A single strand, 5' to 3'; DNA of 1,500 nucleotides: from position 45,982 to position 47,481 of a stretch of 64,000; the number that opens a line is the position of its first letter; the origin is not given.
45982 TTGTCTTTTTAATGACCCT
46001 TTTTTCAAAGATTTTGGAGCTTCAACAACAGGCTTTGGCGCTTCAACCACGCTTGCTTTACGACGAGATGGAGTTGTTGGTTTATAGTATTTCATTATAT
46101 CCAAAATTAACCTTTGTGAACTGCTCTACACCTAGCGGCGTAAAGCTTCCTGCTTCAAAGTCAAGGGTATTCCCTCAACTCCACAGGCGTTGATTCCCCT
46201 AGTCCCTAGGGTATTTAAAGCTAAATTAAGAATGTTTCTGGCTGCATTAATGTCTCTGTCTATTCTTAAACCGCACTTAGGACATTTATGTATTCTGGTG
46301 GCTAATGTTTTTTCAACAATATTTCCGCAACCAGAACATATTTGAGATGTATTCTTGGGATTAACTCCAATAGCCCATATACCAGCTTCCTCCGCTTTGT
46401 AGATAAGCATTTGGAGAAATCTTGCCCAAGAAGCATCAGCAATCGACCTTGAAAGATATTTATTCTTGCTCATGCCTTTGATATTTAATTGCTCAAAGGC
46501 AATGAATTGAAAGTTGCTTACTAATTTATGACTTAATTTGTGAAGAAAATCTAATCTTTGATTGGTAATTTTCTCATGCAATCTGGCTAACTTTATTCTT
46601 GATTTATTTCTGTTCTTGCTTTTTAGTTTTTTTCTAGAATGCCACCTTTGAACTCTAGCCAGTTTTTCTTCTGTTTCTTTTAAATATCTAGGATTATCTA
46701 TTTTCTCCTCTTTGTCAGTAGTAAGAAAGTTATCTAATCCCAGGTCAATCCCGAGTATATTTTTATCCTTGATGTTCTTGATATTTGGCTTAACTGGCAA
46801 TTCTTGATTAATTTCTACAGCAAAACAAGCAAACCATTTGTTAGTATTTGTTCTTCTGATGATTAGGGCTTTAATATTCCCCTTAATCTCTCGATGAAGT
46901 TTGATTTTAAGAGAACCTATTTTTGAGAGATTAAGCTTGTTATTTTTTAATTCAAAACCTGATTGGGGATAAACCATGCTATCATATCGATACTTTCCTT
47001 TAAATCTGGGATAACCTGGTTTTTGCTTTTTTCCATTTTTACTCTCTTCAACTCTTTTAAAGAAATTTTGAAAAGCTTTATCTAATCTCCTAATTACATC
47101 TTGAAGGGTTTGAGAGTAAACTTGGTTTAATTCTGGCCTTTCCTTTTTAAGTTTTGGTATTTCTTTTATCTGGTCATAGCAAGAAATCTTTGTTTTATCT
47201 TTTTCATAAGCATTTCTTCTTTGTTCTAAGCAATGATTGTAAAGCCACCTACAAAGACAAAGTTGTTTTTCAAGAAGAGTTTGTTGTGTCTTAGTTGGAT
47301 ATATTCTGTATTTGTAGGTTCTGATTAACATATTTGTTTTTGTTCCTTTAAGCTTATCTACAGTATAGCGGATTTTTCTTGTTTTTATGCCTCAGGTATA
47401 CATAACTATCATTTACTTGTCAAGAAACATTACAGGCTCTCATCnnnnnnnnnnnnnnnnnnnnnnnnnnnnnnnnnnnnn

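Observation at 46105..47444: IS605-family solo tnpB (IS1341-like) inserted inside the S10 ribosomal-protein operon between rplW and rplB, co-oriented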

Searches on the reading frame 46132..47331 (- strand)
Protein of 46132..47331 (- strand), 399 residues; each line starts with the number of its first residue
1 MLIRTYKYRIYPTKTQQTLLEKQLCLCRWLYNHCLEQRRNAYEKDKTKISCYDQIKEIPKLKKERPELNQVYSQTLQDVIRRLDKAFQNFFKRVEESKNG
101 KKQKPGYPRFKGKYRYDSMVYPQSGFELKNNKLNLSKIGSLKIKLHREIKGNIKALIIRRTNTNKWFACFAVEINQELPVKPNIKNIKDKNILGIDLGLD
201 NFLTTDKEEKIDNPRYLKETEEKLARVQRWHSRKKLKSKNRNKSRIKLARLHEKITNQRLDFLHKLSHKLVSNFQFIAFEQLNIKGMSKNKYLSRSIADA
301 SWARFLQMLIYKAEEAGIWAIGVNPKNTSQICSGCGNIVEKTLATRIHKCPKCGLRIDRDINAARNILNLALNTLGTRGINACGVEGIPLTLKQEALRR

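Call 4: search_protein_families(library=pfam, proteins=[window:46132-47331:-], max_evalue=0.01)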
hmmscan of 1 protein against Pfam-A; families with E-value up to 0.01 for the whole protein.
window:46132-47331:- (399 aa): 3 families
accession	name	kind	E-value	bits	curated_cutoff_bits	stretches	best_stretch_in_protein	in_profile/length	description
PF01385.25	OrfB_IS605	-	1.6e-27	96.6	30.5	1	184-290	10-119/120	Probable transposase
PF07282.18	Cas12f1-like_TNB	-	2.5e-25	88.8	26.3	1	302-367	1-60/60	Cas12f1-like, TNB domain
PF12323.14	HTH_OrfB_IS605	-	8.8e-15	54.4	21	1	1-46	1-46/47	Helix-turn-helix domain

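Call 8: find_homologous_proteins(query=window:46135-47331:-, max_evalue=1e-10)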
Query window:46135-47331:- (399 aa): 6640 proteins with E <= 1e-10 among 8000 candidates; the best 120 are listed.
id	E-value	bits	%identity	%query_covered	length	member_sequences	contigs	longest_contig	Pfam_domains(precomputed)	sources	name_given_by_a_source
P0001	3.9e-263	890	99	100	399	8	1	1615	PF12323.15,PF01385.26,PF07282.19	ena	-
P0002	4.4e-206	702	77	99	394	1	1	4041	PF12323.15,PF01385.26,PF07282.19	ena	-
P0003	7.7e-202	688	77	99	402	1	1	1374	PF12323.15,PF01385.26,PF07282.19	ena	-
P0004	1.1e-201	688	77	100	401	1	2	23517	PF12323.15,PF01385.26,PF07282.19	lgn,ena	-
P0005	4.3e-199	679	75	99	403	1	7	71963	PF12323.15,PF01385.26,PF07282.19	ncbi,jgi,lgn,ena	-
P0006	1.3e-198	678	75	99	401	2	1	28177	PF12323.15,PF01385.26,PF07282.19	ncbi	-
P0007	1.7e-197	674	74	99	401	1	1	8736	PF12323.15,PF01385.26,PF07282.19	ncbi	-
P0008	1.1e-196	671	75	99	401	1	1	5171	PF12323.15,PF01385.26,PF07282.19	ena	-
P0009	1.2e-196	671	74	99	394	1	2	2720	PF12323.15,PF01385.26,PF07282.19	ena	-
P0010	2.1e-196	671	75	99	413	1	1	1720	PF12323.15,PF01385.26,PF07282.19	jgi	-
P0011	3.8e-196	670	74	100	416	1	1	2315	PF12323.15,PF01385.26,PF07282.19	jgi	-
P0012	9.2e-196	668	75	99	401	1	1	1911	PF12323.15,PF01385.26,PF07282.19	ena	-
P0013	6.0e-194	662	72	99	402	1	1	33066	PF12323.15,PF01385.26,PF07282.19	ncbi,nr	ncbi:transposase [Patescibacteria group bacterium AH-259-L05]|nr:transposase [Patescibacteria group 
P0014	1.1e-193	662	72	99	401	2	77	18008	PF12323.15,PF01385.26,PF07282.19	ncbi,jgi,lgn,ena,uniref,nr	ncbi:IS200/IS605 family element transposase accessory protein TnpB [bacterium]|uniref:Transposase n=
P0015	1.7e-193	661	73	99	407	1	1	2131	PF12323.15,PF01385.26,PF07282.19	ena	-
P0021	1.3e-191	655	74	99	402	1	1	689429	PF12323.15,PF01385.26,PF07282.19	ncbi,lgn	ncbi:MAG: RNA-guided endonuclease InsQ/TnpB family protein [Candidatus Nealsonbacteria bacterium]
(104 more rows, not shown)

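Call 9: find_encoding_contigs(protein=window:46135-47331:-, flank=10000, max_places=10)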
Protein window:46135-47331:- (399 aa): 3 contigs read that carry it; 2 places shown.
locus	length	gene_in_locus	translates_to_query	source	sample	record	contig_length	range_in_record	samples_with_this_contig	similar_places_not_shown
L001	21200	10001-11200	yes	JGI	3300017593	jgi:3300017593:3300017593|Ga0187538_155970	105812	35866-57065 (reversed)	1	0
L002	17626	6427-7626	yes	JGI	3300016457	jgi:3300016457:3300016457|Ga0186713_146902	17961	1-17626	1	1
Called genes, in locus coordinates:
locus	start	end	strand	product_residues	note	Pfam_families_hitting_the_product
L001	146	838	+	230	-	PF08843:AbiEii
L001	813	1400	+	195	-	PF13338:AbiEi_4 (weak)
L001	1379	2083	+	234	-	PF02463:SMC_N (weak), PF00005:ABC_tran, PF13304:AAA_21 (weak)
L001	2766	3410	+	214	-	PF02163:Peptidase_M50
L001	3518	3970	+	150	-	PF00164:Ribosom_S12_S23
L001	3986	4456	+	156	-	PF00177:Ribosomal_S7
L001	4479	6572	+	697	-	PF00009:GTP_EFTU, PF03144:GTP_EFTU_D2, PF22042:EF-G_D2, PF14492:EFG_III, PF16658:RF3_C (weak), PF03764:EFG_IV, PF00679:EFG_C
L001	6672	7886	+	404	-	PF00009:GTP_EFTU, PF03144:GTP_EFTU_D2, PF03143:GTP_EFTU_D3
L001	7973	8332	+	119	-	PF00338:Ribosomal_S10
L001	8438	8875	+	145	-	PF00297:Ribosomal_L3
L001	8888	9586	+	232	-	PF00573:Ribosomal_L4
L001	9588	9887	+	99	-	PF00276:Ribosomal_L23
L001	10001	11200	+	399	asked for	PF12323:HTH_OrfB_IS605, PF01385:OrfB_IS605, PF07282:Cas12f1-like_TNB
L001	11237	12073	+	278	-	PF00181:Ribosomal_L2_N, PF03947:Ribosomal_L2_C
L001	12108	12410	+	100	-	PF00203:Ribosomal_S19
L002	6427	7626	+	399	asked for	PF12323:HTH_OrfB_IS605, PF01385:OrfB_IS605, PF07282:Cas12f1-like_TNB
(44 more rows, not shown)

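Call 10: find_encoding_contigs(protein=P0004, flank=4000, max_places=4)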
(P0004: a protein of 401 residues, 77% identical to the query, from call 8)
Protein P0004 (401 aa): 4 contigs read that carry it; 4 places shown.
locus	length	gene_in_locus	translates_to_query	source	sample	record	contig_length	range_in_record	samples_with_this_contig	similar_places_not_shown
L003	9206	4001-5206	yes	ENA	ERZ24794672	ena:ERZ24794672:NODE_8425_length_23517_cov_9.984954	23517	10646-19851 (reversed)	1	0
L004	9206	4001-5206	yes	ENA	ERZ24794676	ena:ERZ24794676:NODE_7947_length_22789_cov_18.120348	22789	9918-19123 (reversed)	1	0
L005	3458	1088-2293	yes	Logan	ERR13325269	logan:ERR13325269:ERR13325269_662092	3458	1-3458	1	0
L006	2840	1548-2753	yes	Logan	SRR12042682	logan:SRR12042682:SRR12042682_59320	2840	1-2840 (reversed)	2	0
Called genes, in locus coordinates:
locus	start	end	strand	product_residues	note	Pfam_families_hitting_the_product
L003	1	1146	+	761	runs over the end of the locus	-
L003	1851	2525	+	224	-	PF01797:Y1_Tnp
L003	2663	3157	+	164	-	-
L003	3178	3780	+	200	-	-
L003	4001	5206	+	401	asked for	PF12323:HTH_OrfB_IS605, PF01385:OrfB_IS605, PF07282:Cas12f1-like_TNB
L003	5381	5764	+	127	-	-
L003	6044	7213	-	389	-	PF00438:S-AdoMet_synt_N, PF02772:S-AdoMet_synt_M, PF02773:S-AdoMet_synt_C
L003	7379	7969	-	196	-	-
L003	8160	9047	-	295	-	PF01435:Peptidase_M48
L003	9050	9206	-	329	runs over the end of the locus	PF02899:Phage_int_SAM_1, PF13495:Phage_int_SAM_4, PF00589:Phage_integrase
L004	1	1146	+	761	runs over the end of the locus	-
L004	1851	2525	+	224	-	PF01797:Y1_Tnp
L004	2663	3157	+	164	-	-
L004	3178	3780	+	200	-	-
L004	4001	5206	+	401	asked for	PF12323:HTH_OrfB_IS605, PF01385:OrfB_IS605, PF07282:Cas12f1-like_TNB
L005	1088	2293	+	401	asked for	PF12323:HTH_OrfB_IS605, PF01385:OrfB_IS605, PF07282:Cas12f1-like_TNB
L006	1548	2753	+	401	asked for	PF12323:HTH_OrfB_IS605, PF01385:OrfB_IS605, PF07282:Cas12f1-like_TNB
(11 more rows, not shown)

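Call 11: find_encoding_contigs(protein=P0005, flank=4000, max_places=6)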
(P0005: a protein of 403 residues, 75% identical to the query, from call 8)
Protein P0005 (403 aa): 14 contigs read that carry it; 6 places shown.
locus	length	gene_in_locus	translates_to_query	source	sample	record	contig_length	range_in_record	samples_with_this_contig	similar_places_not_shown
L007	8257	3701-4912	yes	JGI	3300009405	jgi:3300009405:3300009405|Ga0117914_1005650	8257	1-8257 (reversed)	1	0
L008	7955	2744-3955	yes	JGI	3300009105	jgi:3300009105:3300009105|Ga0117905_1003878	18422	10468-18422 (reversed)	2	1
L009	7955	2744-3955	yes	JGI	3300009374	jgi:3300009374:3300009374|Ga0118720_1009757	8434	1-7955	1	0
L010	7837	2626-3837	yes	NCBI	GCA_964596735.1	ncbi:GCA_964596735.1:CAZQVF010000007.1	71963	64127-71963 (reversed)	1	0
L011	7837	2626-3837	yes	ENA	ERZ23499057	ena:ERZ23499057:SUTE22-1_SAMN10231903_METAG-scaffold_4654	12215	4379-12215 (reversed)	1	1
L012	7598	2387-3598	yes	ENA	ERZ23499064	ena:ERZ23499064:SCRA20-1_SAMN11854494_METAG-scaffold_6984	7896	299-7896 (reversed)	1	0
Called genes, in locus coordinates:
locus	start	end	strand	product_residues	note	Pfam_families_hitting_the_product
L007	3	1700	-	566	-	?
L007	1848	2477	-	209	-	PF08843:AbiEii (weak)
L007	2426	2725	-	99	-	PF21956:DUF6922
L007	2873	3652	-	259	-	-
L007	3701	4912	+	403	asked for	PF12323:HTH_OrfB_IS605, PF01385:OrfB_IS605, PF07282:Cas12f1-like_TNB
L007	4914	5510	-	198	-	PF07963:N_methyl (weak)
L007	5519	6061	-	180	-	-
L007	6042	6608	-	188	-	PF07963:N_methyl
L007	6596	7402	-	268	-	PF06750:A24_N_bact, PF01478:Peptidase_A24 (weak)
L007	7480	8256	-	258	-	?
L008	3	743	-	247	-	?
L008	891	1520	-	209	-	PF08843:AbiEii (weak)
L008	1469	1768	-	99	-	PF21956:DUF6922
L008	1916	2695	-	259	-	-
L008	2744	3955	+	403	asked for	PF12323:HTH_OrfB_IS605, PF01385:OrfB_IS605, PF07282:Cas12f1-like_TNB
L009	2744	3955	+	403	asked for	PF12323:HTH_OrfB_IS605, PF01385:OrfB_IS605, PF07282:Cas12f1-like_TNB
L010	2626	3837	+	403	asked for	PF12323:HTH_OrfB_IS605, PF01385:OrfB_IS605, PF07282:Cas12f1-like_TNB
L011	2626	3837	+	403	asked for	PF12323:HTH_OrfB_IS605, PF01385:OrfB_IS605, PF07282:Cas12f1-like_TNB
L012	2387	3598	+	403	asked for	PF12323:HTH_OrfB_IS605, PF01385:OrfB_IS605, PF07282:Cas12f1-like_TNB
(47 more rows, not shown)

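Call 12: find_encoding_contigs(protein=P0021, flank=4000, max_places=4)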
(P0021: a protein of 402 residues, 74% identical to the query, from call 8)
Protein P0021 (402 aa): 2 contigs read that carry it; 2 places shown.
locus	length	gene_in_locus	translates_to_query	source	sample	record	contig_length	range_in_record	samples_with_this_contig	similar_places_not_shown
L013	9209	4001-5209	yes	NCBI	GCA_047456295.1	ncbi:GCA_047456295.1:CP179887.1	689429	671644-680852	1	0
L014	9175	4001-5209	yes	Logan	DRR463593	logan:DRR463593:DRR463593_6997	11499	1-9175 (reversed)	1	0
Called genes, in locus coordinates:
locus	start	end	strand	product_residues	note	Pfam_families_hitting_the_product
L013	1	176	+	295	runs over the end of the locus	PF02645:DegV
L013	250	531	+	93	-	PF03477:ATP-cone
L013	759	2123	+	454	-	PF03734:YkuD (weak), PF13354:Beta-lactamase2, PF00768:Peptidase_S11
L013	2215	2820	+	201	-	-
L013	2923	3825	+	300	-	PF27854:Heavy_Cys_CGP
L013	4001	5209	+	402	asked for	PF12323:HTH_OrfB_IS605, PF01385:OrfB_IS605, PF07282:Cas12f1-like_TNB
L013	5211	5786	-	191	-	PF01928:CYTH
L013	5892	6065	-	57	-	PF23477:zf_Tbcl_2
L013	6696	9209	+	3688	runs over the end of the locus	PF00041:fn3 (faint), PF01833:TIG (faint)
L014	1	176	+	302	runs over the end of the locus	PF02645:DegV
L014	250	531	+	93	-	PF03477:ATP-cone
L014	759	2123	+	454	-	PF03734:YkuD (weak), PF13354:Beta-lactamase2, PF00768:Peptidase_S11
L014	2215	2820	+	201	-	-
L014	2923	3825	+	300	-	PF27854:Heavy_Cys_CGP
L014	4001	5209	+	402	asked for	PF12323:HTH_OrfB_IS605, PF01385:OrfB_IS605, PF07282:Cas12f1-like_TNB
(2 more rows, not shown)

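Call 21: find_related_loci(query=window:46135-47331:-, collection=genome_contigs, flank=1500)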
Query window:46135-47331:- (399 aa) in genome_contigs; peptide patterns used: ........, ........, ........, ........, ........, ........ (x = any residue, [..] = any of these).
190 stretches matched a pattern; 111 encode a relative of the query (tblastn E <= 1e-3); the best 80 are kept; 80 distinct loci.
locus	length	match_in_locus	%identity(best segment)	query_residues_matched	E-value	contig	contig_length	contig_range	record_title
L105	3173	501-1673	72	1-396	0e+0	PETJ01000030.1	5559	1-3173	MAG: Candidatus Nealsonbacteria bacterium CG01_land_8_20_14_3_00_12 CG01_land_8_20_14_3.00_scaffold_5043_c, whole genome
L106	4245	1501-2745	68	1-397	0e+0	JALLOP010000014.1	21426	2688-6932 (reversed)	Patescibacteria group bacterium AH-259-L07 AH-259-L07_NODE_14, whole genome shotgun sequence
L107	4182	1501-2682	72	4-397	0e+0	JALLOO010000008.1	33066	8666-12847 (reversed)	Patescibacteria group bacterium AH-259-L05 AH-259-L05_NODE_8, whole genome shotgun sequence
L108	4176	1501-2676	74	1-396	0e+0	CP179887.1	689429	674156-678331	MAG: Candidatus Nealsonbacteria bacterium isolate CK12Hparc1 chromosome, complete genome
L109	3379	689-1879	70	1-397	0e+0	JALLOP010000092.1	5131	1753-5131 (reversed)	Patescibacteria group bacterium AH-259-L07 AH-259-L07_NODE_92, whole genome shotgun sequence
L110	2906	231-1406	72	1-397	0e+0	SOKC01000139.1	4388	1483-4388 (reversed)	MAG: Actinobacteria bacterium isolate E44_bin5 NODE_13294_length_4388_cov_96.496654, whole genome shotgun sequence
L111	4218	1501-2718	69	1-398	0e+0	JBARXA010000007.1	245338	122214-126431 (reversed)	MAG: Candidatus Humimicrobiia bacterium isolate MFD12922_ilm_asm_bin4 k127_105713, whole genome shotgun sequence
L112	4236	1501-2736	68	1-396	0e+0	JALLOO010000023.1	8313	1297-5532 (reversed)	Patescibacteria group bacterium AH-259-L05 AH-259-L05_NODE_23, whole genome shotgun sequence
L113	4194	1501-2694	69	1-396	0e+0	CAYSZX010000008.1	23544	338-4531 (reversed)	MAG TPA_asm: uncultured Candidatus Saccharibacteria bacterium isolate SRP141376_co2_365 genome assembly, contig: NODE_45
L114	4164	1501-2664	72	1-396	0e+0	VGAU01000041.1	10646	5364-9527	MAG: Actinomycetota bacterium isolate K_DeepCast_1200m_m2_204 K_DeepCast_1200m_m2_204_Ga0194110_10009945, whole genome s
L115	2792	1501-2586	55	1-375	1e-127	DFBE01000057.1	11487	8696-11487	MAG TPA_asm: Dehalococcoidia bacterium UBA3088 UBA3088_contig_93418, whole genome shotgun sequence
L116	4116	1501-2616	53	2-384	2e-122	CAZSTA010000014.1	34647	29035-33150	MAG TPA_asm: uncultured bacterium isolate binchicken_co34_576 genome assembly, contig: NODE_1756_length_34647_cov_5.3760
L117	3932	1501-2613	51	4-376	8e-120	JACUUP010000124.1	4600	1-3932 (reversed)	MAG: Candidatus Aerophobetes bacterium isolate Kmv34 NODE_8680_length_4600_cov_9.263586, whole genome shotgun sequence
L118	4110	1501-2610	49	3-380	2e-115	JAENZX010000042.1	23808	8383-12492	MAG: Thermincola ferriacetica isolate BM5_bin.18 BM5_bin18_NODE_499_length_23808_cov_7.440071, whole genome shotgun sequ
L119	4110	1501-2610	49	3-380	2e-115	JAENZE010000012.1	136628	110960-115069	MAG: Syntrophomonas sp. isolate BL5_bin.17 BL5_bin17_NODE_62_length_136628_cov_87.826437, whole genome shotgun sequence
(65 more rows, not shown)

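Call 29: find_encoding_contigs(protein=P0002, flank=1500, max_places=3)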
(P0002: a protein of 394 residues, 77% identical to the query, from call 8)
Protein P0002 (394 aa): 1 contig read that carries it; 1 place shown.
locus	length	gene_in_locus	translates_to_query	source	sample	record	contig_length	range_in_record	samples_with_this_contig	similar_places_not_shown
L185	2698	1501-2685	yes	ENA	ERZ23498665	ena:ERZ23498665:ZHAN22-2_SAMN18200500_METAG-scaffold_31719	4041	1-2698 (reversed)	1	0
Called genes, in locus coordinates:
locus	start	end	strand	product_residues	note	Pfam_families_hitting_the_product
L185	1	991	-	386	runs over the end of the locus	PF00932:LTD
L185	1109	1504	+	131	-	PF01797:Y1_Tnp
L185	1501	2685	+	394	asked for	PF12323:HTH_OrfB_IS605, PF01385:OrfB_IS605, PF07282:Cas12f1-like_TNB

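Call 30: find_encoding_contigs(protein=P0006, flank=1500, max_places=3)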
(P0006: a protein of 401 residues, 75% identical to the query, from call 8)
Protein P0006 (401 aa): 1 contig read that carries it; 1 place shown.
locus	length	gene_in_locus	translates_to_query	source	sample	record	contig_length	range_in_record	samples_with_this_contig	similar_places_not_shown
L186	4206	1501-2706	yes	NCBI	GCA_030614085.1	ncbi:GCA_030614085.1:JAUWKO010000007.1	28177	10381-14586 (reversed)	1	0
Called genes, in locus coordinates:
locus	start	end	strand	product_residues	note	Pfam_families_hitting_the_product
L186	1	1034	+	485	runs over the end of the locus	PF01743:PolyA_pol, PF12627:PolyA_pol_RNAbd, PF01966:HD, PF13735:tRNA_NucTran2_2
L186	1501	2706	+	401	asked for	PF12323:HTH_OrfB_IS605, PF01385:OrfB_IS605, PF07282:Cas12f1-like_TNB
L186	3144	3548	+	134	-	PF01894:YjbQ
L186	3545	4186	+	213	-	PF07690:MFS_1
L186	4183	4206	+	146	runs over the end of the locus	PF12826:HHH_2 (faint), PF14716:HHH_8, PF12836:HHH_3 (faint), PF11731:Cdd1 (faint), PF00633:HHH (faint), PF10391:DNA_pol_lambd_f (faint), PF14520:HHH_5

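Call 31: find_encoding_contigs(protein=P0008, flank=1500, max_places=3)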
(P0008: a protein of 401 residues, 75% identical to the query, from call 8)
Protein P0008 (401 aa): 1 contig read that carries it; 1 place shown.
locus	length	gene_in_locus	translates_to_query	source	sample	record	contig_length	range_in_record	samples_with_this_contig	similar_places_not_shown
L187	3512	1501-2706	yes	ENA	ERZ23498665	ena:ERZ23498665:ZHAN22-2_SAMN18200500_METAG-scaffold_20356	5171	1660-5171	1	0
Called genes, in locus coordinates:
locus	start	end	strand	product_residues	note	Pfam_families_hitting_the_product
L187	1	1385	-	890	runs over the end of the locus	PF02861:Clp_N, PF13191:AAA_16 (weak), PF23569:NBD_SMAX1 (weak), PF00004:AAA, PF17871:AAA_lid_9, PF07724:AAA_2, PF07728:AAA_5, PF10431:ClpB_D2-small, +6 more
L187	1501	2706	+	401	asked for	PF12323:HTH_OrfB_IS605, PF01385:OrfB_IS605, PF07282:Cas12f1-like_TNB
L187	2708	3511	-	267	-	?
